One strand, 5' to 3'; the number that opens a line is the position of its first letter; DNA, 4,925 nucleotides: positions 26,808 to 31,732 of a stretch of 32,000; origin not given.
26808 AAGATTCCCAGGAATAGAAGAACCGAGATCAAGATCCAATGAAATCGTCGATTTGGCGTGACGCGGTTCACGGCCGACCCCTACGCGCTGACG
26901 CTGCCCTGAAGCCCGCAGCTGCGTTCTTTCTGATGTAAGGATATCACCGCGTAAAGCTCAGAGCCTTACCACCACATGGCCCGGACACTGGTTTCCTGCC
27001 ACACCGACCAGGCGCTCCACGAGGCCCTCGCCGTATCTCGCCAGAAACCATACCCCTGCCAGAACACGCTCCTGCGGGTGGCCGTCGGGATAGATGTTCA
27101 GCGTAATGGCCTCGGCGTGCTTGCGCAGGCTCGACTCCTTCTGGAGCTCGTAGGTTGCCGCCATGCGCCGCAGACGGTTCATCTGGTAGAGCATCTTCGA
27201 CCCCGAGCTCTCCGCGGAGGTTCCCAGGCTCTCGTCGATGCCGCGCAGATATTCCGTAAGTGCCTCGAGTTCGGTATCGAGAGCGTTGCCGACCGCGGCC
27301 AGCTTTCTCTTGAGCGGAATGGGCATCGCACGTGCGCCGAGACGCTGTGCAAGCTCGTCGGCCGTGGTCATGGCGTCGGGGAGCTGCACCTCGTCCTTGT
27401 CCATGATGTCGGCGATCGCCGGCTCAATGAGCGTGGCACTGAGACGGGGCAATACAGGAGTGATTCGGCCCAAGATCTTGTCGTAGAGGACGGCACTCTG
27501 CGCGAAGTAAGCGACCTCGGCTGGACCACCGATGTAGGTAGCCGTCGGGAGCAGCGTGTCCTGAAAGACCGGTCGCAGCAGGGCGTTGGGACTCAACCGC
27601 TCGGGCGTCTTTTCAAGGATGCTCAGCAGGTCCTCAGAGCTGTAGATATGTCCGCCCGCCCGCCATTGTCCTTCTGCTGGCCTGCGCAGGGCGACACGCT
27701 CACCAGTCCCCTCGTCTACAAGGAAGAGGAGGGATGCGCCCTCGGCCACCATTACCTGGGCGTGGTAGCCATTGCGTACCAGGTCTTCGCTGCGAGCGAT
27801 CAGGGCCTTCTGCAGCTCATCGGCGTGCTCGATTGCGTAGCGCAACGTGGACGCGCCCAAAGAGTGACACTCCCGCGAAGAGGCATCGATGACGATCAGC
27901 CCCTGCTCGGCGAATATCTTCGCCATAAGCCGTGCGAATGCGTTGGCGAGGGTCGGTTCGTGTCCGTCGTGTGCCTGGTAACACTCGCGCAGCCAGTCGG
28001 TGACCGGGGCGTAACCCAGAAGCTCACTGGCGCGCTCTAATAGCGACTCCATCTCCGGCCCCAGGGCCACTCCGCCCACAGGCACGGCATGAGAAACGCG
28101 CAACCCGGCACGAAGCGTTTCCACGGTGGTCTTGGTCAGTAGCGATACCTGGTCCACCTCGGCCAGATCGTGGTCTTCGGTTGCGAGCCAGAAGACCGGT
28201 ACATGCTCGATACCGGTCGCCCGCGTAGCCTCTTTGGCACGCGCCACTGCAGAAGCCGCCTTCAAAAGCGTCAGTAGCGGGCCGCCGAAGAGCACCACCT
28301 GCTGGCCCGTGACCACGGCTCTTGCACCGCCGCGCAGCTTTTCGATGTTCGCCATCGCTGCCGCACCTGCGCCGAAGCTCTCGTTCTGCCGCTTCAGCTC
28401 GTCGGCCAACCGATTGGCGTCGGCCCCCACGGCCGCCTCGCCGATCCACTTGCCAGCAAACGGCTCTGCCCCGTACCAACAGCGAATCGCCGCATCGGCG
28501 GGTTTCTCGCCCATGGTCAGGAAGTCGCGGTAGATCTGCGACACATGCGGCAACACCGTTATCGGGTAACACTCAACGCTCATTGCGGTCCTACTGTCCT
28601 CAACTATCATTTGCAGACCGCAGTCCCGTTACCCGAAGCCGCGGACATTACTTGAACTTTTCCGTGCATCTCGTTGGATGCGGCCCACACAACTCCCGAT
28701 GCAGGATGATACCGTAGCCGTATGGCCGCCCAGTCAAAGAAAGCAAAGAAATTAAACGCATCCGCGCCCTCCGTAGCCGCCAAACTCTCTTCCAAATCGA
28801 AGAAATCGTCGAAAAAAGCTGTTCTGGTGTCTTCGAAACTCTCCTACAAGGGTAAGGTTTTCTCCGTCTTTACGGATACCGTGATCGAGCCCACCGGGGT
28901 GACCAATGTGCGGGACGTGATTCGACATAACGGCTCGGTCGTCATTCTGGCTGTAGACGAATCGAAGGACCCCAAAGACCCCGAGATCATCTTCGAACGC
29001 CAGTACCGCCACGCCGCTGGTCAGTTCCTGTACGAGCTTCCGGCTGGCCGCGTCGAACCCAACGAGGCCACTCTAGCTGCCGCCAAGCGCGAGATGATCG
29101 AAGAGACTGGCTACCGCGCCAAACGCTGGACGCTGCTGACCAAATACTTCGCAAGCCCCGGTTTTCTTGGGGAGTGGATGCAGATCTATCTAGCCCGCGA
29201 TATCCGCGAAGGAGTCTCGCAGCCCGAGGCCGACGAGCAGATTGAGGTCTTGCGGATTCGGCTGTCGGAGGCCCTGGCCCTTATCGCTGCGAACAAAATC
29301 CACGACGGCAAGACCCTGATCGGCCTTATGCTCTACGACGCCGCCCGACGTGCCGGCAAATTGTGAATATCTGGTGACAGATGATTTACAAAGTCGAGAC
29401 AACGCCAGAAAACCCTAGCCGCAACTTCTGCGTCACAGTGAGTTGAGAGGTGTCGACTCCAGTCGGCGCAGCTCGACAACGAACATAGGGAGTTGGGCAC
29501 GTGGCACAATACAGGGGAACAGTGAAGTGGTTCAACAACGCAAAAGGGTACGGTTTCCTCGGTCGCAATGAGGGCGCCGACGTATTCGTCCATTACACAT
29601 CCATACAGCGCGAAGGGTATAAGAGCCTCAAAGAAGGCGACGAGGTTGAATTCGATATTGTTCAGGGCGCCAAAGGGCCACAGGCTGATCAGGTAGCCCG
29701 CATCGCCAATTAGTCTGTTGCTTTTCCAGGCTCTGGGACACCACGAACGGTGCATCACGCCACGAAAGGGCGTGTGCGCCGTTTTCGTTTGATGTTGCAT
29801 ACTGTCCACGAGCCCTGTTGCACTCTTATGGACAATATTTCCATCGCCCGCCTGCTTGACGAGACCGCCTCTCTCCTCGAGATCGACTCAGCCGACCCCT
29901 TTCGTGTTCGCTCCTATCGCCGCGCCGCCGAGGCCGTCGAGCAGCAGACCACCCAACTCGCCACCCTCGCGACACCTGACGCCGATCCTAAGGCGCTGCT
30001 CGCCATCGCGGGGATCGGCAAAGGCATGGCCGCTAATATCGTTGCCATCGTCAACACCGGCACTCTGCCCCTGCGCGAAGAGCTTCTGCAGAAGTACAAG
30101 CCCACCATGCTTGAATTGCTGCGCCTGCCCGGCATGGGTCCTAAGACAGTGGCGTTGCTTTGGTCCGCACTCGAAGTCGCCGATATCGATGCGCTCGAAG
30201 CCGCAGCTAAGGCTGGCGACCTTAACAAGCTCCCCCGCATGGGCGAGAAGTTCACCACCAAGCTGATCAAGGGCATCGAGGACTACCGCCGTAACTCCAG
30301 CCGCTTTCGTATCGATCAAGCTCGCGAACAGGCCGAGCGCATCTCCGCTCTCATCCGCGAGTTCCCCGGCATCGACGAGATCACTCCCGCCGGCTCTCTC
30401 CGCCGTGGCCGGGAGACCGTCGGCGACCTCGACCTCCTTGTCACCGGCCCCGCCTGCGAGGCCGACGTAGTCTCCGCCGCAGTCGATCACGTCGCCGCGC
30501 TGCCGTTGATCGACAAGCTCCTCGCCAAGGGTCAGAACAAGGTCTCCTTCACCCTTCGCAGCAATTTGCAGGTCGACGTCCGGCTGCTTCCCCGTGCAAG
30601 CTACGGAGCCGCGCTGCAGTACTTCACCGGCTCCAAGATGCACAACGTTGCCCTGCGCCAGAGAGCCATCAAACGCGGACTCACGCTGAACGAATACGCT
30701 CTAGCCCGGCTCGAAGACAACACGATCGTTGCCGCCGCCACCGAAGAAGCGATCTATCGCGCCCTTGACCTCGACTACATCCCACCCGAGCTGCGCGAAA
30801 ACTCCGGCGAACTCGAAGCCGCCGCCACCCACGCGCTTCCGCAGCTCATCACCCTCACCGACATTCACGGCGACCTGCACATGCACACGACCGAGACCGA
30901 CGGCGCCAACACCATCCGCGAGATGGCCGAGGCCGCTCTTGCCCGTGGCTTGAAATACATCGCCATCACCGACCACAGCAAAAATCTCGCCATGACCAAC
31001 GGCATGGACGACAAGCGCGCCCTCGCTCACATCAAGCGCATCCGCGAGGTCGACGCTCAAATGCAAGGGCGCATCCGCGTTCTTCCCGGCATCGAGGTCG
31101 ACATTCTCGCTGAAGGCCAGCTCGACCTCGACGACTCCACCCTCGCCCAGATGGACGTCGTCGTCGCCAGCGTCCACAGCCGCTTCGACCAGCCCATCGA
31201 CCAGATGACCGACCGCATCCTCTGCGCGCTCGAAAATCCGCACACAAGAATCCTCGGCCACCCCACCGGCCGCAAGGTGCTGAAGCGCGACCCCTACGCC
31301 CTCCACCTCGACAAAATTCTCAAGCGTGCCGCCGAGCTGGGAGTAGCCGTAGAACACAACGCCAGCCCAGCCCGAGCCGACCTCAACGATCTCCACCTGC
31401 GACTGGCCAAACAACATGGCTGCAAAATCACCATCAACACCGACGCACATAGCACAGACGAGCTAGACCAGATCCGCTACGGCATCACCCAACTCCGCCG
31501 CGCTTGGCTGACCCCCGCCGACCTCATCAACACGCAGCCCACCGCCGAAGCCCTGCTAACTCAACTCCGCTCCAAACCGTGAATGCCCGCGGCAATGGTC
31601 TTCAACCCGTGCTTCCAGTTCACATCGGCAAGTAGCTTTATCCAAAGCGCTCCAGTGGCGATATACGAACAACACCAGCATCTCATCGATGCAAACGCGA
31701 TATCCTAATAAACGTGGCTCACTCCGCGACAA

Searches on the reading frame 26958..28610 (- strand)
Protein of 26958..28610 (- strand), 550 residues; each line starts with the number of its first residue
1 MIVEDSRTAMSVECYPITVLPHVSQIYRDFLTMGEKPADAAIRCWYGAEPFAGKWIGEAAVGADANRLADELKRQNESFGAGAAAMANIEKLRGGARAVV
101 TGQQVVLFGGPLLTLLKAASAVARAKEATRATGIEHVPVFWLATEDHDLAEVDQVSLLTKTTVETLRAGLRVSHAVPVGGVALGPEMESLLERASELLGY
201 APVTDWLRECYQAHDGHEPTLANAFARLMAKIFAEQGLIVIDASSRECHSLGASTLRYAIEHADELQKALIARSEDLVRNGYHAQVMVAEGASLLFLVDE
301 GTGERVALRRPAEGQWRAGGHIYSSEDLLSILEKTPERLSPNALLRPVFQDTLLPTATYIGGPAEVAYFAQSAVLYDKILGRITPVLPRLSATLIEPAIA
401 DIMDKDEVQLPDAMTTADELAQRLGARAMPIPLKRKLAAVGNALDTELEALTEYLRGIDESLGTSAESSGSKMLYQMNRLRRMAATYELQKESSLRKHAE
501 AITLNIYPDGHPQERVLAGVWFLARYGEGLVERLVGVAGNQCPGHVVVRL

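Call 6: search_protein_families(library=pfam, proteins=[window:26958-28610:-])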
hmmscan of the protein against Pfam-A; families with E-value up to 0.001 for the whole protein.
window:26958-28610:- (550 aa): 2 families
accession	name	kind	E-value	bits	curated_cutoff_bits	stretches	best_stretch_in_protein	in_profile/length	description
PF10079.15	Rossmann-like_BshC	-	9.9e-73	246.1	27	1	65-390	53-380/380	Bacillithiol biosynthesis BshC, N-terminal Rossmann-like domain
PF24850.1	CC_BshC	-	1.3e-18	67.8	27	1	392-548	1-157/159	Bacillithiol biosynthesis BshC, C-terminal coiled-coil domain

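Call 69: search_protein_families(library=ncbifam, proteins=[window:26958-28610:-], max_evalue=0.00001)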
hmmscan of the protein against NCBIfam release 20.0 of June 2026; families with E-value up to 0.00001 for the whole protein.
window:26958-28610:- (550 aa): 1 family
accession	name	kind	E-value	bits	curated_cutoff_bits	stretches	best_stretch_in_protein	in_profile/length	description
TIGR03998.1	thiol_BshC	equivalog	3.9e-121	405.5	265.8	1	64-538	43-519/529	bacillithiol biosynthesis cysteine-adding enzyme BshC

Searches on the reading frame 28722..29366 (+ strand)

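Call 6: search_protein_families(library=pfam, proteins=[window:28722-29366:+])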
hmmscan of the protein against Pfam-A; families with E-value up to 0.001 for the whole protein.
window:28722-29366:+ (214 aa): 1 family
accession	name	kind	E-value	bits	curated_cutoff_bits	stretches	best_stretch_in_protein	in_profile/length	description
PF00293.34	NUDIX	-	1.2e-13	51.6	21.1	1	84-186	16-119/134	NUDIX domain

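Call 69: search_protein_families(library=ncbifam, proteins=[window:28722-29366:+], max_evalue=0.00001)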
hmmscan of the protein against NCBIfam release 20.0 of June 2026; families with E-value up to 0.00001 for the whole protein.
window:28722-29366:+ (214 aa): 7 families
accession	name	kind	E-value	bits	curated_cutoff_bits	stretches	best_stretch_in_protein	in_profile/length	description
NF008736.0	PRK11762.1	equivalog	1.9e-20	73.2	169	1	69-205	46-177/186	ADP compounds hydrolase NudE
TIGR00052.1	TIGR00052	subfamily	4.1e-15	55.8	79.55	1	62-205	36-186/188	nudix-type nucleoside diphosphatase, YffH/AdpP family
NF011585.0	PRK15009.1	equivalog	3.1e-11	43.3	234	1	88-203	59-182/191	GDP-mannose pyrophosphatase NudK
NF008003.0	PRK10729.1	equivalog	6.2e-08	32.2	248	1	64-200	51-192/210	ADP-ribose diphosphatase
TIGR02705.1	nudix_YtkD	equivalog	1.5e-06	27.8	154.4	1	104-143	47-86/156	RNA deprotection pyrophosphohydrolase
NF041652.1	Nud_hyd_Dein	equivalog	2.8e-06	27.6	200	1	99-198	40-141/152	Nudix hydrolase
NF006530.0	PRK08999.1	equivalog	4.1e-06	26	245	1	87-141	18-72/315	Nudix family hydrolase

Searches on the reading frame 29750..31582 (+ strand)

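Call 6: search_protein_families(library=pfam, proteins=[window:29750-31582:+])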
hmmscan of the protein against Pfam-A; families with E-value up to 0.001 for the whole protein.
window:29750-31582:+ (610 aa): 6 families
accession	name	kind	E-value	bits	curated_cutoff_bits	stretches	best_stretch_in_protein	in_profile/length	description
PF14791.11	DNA_pol_B_thumb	-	8.2e-25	86.9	25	1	288-350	1-63/63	DNA polymerase beta thumb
PF14716.13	HHH_8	-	8.4e-20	71.4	30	1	27-106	1-73/73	Helix-hairpin-helix domain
PF02811.25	PHP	-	4.8e-11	43.7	26.4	1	375-485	1-102/164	PHP domain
PF14520.12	HHH_5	-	2.1e-07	31.8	27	1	121-176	2-55/57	Helix-hairpin-helix domain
PF00633.29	HHH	-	4.6e-05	23.5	24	0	77-99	7-29/30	Helix-hairpin-helix motif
PF14792.12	DNA_pol_B_palm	-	6.1e-05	23.7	25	1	207-248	23-70/113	DNA polymerase beta palm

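Call 69: search_protein_families(library=ncbifam, proteins=[window:29750-31582:+], max_evalue=0.00001)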
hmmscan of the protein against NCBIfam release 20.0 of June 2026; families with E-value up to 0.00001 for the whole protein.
window:29750-31582:+ (610 aa): 10 families
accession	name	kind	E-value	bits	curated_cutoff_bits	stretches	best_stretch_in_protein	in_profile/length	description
NF006375.0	PRK08609.1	equivalog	8.5e-149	496.7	426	1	30-600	5-562/571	DNA polymerase/3'-5' exonuclease PolX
NF005928.0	PRK07945.1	equivalog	1.8e-69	234.7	250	1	321-601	51-330/337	PHP domain-containing protein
NF006702.0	PRK09248.1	domain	1.1e-26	93.9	264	1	373-599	4-227/246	PHP domain-containing protein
NF006251.0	PRK08392.1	equivalog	1.1e-23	83.9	212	1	375-593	3-211/216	hypothetical protein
TIGR01856.1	hisJ_fam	subfamily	1.7e-12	47.6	90.2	1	375-484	2-119/252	histidinol-phosphatase HisJ family protein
NF004981.0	PRK06361.1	equivalog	1.2e-08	34.6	117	1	375-574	3-183/217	histidinol phosphate phosphatase domain-containing protein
NF038032.1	CehA_McbA_metalo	domain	3.7e-08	33.1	80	1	373-450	4-67/315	CehA/McbA family metallohydrolase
NF045780.1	TrlF_fam_ATP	equivalog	2.6e-06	26.5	350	1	375-453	9-84/944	TrlF family AAA-like ATPase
NF005596.0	PRK07328.1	subfamily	4.4e-06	26.3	202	0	375-478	5-116/269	histidinol-phosphatase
NF041577.1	nside_bi_sphtase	equivalog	4.4e-06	26.1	400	0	374-427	4-53/276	3',5'-nucleoside bisphosphate phosphatase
